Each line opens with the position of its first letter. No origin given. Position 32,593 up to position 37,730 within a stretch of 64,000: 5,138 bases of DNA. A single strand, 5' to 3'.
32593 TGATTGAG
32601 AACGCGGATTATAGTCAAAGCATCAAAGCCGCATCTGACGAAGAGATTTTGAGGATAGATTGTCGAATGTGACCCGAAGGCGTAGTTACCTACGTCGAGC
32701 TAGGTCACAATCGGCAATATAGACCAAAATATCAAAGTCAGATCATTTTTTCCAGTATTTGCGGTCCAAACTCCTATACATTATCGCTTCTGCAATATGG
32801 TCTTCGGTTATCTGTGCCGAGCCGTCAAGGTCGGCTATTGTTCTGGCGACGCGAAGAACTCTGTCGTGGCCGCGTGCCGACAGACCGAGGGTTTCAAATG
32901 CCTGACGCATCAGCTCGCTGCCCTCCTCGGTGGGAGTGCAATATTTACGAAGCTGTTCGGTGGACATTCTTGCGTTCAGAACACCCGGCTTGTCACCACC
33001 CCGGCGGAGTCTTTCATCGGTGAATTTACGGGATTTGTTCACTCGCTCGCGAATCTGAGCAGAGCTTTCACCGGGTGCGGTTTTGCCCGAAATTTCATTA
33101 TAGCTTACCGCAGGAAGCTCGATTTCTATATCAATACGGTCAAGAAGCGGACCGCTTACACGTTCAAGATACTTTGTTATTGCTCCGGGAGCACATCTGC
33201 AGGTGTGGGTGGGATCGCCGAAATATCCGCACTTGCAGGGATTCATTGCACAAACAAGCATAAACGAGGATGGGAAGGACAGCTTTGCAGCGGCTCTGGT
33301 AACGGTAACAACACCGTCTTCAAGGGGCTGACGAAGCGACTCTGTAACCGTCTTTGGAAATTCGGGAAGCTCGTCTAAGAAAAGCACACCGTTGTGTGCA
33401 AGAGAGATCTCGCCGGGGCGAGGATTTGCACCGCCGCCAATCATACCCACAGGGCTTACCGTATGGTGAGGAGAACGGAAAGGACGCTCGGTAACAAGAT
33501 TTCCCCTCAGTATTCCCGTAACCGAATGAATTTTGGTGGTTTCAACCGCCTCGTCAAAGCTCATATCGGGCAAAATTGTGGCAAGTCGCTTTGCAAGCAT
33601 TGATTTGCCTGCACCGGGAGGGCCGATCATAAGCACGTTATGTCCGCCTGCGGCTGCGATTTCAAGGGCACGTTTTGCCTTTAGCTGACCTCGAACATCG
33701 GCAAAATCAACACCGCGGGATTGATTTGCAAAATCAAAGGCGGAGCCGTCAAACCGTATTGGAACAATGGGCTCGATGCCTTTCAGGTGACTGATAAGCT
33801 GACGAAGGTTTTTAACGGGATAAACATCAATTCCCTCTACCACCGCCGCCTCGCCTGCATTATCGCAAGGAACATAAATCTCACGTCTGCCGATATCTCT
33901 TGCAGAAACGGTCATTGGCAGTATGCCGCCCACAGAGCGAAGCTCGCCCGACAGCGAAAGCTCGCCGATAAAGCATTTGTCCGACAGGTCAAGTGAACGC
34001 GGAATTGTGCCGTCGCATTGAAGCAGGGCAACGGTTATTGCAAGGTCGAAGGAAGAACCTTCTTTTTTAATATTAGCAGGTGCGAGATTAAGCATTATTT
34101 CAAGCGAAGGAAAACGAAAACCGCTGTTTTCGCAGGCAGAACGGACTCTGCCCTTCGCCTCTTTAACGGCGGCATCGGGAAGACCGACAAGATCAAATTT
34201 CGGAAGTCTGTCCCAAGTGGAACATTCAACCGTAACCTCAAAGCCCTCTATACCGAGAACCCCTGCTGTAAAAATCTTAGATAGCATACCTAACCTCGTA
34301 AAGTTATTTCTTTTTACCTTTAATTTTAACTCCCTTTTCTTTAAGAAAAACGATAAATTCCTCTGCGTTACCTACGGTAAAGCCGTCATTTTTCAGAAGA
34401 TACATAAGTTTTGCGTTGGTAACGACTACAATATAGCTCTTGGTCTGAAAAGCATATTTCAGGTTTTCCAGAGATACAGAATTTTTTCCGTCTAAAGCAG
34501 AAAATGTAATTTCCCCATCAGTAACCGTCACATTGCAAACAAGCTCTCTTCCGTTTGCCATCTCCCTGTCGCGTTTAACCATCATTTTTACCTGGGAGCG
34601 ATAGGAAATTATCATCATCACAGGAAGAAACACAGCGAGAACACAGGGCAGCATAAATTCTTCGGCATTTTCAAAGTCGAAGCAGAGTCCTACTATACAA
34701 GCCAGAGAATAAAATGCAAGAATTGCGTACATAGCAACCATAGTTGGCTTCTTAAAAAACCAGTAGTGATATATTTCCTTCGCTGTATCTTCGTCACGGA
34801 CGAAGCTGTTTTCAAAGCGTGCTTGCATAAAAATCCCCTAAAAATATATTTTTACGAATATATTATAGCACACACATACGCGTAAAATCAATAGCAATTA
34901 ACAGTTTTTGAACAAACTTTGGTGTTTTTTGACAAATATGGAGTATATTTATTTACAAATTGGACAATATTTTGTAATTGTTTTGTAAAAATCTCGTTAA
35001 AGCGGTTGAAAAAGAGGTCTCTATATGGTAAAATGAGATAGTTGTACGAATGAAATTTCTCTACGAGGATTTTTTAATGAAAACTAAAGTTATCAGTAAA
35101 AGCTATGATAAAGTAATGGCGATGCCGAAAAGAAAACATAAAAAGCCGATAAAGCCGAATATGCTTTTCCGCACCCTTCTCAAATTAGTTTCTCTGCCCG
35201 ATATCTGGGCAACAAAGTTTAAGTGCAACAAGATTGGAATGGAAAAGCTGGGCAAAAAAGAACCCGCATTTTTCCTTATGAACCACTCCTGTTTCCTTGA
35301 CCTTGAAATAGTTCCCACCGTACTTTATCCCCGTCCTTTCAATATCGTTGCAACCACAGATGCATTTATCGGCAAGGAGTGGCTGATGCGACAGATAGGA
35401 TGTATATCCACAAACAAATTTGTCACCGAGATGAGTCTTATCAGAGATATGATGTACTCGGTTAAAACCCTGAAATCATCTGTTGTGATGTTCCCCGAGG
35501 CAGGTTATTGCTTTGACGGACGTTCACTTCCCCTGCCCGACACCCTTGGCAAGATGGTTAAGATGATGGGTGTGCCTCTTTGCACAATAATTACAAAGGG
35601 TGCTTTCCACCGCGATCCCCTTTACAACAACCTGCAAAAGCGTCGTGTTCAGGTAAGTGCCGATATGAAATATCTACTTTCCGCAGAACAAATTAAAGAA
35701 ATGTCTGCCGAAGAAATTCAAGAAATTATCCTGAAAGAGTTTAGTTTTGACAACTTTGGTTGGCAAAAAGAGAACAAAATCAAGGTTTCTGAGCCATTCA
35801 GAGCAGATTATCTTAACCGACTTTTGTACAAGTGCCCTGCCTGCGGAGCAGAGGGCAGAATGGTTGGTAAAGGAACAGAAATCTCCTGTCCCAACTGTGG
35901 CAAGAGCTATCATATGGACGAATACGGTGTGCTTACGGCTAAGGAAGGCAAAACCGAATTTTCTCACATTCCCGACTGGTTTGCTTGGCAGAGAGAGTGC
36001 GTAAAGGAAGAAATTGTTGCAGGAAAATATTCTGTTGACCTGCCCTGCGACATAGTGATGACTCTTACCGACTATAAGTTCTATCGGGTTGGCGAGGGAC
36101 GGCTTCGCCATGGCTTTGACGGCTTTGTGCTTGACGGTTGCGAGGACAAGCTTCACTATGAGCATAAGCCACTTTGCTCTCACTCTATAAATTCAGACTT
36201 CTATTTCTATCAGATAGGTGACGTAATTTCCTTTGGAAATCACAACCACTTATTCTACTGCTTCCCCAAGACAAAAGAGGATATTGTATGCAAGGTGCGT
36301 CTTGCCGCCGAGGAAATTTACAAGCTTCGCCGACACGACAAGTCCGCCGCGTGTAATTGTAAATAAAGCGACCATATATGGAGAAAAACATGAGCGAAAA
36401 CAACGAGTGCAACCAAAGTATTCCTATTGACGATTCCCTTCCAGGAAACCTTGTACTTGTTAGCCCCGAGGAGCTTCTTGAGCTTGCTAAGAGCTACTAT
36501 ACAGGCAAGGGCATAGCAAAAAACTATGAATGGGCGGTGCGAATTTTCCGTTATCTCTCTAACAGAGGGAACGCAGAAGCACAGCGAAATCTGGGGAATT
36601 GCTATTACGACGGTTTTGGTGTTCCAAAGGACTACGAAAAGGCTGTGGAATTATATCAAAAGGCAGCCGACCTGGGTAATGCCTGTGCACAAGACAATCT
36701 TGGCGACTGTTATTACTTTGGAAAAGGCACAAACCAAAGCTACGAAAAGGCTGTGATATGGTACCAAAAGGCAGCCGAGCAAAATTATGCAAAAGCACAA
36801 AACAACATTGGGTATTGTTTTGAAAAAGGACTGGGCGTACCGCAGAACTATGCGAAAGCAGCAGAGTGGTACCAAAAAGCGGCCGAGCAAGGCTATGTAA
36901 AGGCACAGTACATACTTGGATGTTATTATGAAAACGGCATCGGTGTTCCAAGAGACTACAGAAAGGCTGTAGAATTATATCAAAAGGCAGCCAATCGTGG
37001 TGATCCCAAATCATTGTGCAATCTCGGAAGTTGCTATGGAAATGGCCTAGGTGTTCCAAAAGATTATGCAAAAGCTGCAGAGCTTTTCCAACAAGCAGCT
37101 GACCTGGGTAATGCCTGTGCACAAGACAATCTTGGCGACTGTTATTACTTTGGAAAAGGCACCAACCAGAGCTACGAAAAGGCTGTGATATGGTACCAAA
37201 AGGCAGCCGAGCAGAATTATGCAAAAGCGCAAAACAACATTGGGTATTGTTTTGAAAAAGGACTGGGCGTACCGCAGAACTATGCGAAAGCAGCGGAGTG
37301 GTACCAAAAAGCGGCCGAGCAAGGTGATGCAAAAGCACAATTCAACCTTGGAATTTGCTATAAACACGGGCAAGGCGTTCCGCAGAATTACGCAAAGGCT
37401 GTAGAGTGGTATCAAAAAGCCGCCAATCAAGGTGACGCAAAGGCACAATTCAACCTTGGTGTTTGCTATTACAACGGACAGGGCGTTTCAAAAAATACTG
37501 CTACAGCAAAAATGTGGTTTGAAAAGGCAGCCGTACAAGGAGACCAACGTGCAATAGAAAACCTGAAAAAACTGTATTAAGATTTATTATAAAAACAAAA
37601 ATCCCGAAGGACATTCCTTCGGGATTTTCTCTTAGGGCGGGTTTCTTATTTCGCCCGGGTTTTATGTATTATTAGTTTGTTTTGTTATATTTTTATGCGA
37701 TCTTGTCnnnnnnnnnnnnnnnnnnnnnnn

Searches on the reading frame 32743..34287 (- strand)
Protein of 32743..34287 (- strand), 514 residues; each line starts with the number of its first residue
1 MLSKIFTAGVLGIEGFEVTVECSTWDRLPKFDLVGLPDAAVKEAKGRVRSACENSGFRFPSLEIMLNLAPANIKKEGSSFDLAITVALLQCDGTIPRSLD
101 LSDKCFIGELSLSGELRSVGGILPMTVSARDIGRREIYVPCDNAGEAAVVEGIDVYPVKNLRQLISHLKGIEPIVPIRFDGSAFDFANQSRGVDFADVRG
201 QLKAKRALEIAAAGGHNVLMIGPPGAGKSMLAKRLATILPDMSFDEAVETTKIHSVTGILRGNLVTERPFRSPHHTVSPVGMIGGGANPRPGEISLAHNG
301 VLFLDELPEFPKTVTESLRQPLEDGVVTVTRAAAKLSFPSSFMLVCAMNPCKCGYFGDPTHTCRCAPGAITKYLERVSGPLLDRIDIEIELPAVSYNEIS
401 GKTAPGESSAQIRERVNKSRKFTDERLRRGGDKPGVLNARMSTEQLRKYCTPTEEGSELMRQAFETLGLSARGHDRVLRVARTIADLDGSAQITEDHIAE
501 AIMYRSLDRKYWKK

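Call 11: search_protein_families(library=pfam, proteins=[window:32743-34287:-], max_evalue=0.0001)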
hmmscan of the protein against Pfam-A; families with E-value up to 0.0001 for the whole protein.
window:32743-34287:- (514 aa): 6 families
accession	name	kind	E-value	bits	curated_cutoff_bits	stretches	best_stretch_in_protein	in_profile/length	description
PF01078.27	Mg_chelatase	-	3.2e-94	314.5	20.3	1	194-398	1-206/207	Magnesium chelatase, subunit ChlI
PF13541.12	ChlI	-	5.4e-38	130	27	1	20-143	1-121/121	Subunit ChlI of Mg-chelatase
PF13335.12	Mg_chelatase_C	-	9.4e-33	113.1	26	1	406-505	1-94/94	Magnesium chelatase, subunit ChlI C-terminal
PF07728.20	AAA_5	-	3.3e-09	37.3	22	1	217-351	1-124/139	AAA domain (dynein-related subfamily)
PF00493.29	MCM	-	9.8e-09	35.1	23.3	0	291-355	114-178/224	MCM P-loop domain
PF00158.32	Sigma54_activat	-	2.7e-07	30.8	20.2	1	205-349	12-142/168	Sigma-54 interaction domain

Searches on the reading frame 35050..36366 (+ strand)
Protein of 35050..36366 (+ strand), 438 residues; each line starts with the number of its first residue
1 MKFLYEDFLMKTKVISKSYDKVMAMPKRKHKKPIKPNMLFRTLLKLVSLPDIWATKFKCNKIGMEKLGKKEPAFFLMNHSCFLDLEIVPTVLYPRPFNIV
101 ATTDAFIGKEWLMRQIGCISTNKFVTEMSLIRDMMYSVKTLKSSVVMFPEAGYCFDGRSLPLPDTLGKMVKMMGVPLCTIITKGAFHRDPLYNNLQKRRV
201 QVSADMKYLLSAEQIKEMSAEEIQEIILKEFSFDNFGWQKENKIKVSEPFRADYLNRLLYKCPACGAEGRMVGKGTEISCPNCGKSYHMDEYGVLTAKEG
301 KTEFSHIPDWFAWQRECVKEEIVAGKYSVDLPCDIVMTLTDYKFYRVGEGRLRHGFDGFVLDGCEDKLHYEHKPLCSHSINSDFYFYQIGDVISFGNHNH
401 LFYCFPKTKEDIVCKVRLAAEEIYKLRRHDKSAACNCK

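Call 91: search_protein_families(library=pfam, proteins=[window:35050-36366:+], max_evalue=0.00001)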
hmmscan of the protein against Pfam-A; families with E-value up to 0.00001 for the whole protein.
window:35050-36366:+ (438 aa): 1 family
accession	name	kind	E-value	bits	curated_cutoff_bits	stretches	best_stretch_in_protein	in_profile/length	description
PF01553.26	Acyltransferase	-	1.4e-08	35.1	23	1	61-181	4-130/132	Acyltransferase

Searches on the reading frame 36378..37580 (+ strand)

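Call 91: search_protein_families(library=pfam, proteins=[window:36378-37580:+], max_evalue=0.00001)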
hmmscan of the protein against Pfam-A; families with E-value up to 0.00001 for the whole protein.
window:36378-37580:+ (400 aa): 4 families
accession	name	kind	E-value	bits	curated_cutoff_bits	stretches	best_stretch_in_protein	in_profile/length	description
PF08238.18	Sel1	-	5.3e-117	378.6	30.7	9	318-353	1-36/36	Sel1 repeat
PF13432.12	TPR_16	-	1.1e-11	45.4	32.7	0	52-100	22-61/65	Tetratricopeptide repeat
PF13174.12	TPR_6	-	2.3e-09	37.7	26.3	0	68-97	2-27/33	Tetratricopeptide repeat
PF13424.12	TPR_12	-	1.2e-07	32.2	30.1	0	85-133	25-72/77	Tetratricopeptide repeat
